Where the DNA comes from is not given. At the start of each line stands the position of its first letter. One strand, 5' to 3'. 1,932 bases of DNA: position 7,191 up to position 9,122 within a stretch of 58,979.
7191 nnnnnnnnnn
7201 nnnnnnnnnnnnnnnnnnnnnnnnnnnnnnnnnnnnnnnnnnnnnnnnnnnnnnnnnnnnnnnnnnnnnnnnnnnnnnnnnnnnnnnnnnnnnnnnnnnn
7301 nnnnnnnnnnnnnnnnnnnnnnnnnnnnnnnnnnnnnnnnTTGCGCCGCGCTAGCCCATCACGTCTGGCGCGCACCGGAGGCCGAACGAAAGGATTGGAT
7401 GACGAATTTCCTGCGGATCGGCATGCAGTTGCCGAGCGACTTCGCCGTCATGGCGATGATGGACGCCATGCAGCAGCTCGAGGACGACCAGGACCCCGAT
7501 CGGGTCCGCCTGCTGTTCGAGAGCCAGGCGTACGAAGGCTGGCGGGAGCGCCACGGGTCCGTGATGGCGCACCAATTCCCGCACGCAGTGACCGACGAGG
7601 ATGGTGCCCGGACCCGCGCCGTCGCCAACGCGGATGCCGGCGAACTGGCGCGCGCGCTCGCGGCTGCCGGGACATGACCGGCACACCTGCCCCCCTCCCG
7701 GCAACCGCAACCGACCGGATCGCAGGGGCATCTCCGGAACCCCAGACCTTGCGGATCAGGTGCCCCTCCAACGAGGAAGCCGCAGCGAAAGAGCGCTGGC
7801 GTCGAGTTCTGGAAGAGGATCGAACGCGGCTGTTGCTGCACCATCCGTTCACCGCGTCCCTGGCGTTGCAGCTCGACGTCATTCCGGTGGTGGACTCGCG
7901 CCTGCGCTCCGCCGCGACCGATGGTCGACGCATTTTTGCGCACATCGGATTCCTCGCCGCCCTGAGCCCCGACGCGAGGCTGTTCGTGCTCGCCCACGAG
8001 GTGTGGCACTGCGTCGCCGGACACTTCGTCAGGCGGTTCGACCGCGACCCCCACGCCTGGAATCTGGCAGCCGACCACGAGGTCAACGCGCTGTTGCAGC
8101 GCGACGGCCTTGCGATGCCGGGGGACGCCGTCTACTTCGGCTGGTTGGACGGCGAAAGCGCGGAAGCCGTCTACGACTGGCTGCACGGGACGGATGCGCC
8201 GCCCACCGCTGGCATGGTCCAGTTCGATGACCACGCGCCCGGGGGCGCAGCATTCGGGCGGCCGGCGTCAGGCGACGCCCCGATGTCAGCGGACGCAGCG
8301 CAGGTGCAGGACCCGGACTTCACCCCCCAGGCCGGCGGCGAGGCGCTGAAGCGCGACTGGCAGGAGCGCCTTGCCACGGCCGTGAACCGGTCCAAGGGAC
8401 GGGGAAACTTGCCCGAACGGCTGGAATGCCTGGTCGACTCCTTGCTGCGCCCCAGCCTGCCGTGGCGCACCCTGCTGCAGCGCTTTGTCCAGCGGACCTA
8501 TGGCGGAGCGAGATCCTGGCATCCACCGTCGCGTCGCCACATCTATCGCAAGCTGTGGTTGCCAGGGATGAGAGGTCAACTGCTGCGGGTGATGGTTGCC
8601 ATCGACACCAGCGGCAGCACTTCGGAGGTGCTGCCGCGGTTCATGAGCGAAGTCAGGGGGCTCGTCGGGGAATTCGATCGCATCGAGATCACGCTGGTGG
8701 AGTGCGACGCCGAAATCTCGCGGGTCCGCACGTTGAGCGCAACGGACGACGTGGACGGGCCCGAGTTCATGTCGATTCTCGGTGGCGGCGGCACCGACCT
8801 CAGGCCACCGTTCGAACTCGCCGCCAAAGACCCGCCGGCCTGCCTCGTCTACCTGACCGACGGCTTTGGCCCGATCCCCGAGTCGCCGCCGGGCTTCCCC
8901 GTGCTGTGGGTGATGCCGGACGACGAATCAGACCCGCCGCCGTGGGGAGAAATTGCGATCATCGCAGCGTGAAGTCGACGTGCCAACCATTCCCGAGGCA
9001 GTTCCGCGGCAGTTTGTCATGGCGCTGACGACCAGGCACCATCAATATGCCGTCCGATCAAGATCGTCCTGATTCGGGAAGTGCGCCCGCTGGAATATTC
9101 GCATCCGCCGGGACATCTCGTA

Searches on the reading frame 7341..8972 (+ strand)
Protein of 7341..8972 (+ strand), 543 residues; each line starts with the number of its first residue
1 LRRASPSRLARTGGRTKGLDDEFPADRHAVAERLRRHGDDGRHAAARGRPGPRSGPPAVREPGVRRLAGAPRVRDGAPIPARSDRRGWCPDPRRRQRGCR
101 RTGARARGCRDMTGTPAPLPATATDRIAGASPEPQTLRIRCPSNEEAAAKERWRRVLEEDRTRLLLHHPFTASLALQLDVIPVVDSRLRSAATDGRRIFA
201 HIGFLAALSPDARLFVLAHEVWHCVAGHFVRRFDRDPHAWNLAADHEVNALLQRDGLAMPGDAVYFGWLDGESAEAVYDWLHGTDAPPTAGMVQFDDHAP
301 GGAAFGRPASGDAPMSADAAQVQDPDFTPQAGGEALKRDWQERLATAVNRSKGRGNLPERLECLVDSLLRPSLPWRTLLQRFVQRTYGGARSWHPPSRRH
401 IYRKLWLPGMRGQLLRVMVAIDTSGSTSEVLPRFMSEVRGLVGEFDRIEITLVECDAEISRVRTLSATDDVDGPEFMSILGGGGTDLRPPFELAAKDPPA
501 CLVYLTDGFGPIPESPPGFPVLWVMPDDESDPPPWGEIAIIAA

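Call 3: search_protein_families(library=pfam, proteins=[window:7341-8972:+], max_evalue=0.01)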
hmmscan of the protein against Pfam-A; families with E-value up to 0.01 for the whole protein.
window:7341-8972:+ (543 aa): 3 families
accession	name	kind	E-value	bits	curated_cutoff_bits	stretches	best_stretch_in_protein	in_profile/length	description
PF13203.12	DUF2201_N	-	1.2e-38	133.8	23.2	1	161-411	10-271/271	Putative metallopeptidase domain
PF09967.15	DUF2201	-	1e-23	84.2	26.4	1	417-541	1-122/123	VWA-like domain (DUF2201)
PF01435.24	Peptidase_M48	-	0.006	16.9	20.3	0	193-233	44-85/186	Peptidase family M48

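Call 4: search_protein_families(library=padloc, proteins=[window:7341-8972:+], max_evalue=0.01)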
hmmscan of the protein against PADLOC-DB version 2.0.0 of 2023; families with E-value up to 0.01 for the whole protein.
window:7341-8972:+ (543 aa): 0 families
